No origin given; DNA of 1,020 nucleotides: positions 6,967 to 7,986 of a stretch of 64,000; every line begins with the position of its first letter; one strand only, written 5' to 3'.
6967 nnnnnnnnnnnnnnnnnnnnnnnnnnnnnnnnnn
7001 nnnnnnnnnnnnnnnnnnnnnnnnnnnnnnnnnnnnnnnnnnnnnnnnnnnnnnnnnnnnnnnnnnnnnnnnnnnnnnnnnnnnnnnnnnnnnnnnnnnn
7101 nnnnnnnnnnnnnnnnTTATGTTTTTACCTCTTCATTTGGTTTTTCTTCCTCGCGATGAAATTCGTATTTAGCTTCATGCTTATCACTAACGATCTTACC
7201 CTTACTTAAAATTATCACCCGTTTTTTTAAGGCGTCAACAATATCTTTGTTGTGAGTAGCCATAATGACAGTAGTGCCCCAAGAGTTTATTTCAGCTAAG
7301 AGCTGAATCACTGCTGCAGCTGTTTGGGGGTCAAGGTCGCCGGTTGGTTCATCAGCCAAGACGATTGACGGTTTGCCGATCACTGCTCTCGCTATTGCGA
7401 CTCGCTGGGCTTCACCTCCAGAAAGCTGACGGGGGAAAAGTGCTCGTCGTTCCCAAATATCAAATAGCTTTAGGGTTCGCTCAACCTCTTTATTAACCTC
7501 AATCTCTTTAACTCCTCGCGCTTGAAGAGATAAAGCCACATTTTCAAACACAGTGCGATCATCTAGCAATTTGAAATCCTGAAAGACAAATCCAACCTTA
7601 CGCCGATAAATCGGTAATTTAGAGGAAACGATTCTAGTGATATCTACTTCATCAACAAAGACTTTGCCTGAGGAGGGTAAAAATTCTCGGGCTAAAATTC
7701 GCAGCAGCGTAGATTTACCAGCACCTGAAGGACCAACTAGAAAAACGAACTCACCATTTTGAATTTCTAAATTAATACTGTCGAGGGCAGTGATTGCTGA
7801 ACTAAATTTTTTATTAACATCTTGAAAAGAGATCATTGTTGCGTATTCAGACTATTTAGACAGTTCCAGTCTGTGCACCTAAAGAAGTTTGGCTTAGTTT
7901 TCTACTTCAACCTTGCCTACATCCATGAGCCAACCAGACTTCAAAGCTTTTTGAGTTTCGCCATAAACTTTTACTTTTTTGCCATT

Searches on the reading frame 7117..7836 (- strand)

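Call 73: search_protein_families(library=pfam, proteins=[window:7117-7836:-], max_evalue=0.001)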
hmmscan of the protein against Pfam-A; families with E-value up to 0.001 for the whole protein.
window:7117-7836:- (239 aa): 13 families
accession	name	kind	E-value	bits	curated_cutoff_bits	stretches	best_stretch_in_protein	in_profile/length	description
PF00005.33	ABC_tran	-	5.7e-35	121.3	25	1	18-165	1-136/137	ABC transporter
PF13304.12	AAA_21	-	4.2e-11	43.9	27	2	30-111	1-81/304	AAA domain, putative AbiEii toxin, Type IV TA system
PF02463.25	SMC_N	-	6.8e-07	29.4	40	1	28-209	24-211/220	RecF/RecN/SMC N terminal domain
PF13191.12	AAA_16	-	1.6e-05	25.9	32.6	1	26-61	22-57/167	AAA ATPase domain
PF03193.22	RsgA_GTPase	-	2.5e-05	24.6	30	1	17-51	96-129/174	RsgA GTPase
PF03215.21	Rad17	-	5e-05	23.8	23.8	1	9-54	26-71/186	Rad17 P-loop domain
PF13238.12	AAA_18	-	0.00018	22.4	29.4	0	31-64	1-32/128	AAA domain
PF20720.3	nSTAND3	-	0.00025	21.2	27.2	0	25-59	14-48/155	Novel STAND NTPase 3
PF00004.35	AAA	-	0.00034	21.5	21.2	0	31-70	1-35/131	ATPase family associated with various cellular activities (AAA)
PF13401.12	AAA_22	-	0.00058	20.6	27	1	27-55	4-32/130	AAA domain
PF25199.1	nSTAND_NTPase5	-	0.0006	20.1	34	0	24-60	37-74/145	Novel STAND NTPase 5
PF13175.12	AAA_15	-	0.00065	19.9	32.1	0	20-230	16-153/374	AAA ATPase domain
PF13555.12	AAA_29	-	0.00077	19.6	27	0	23-45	17-39/61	P-loop containing region of AAA domain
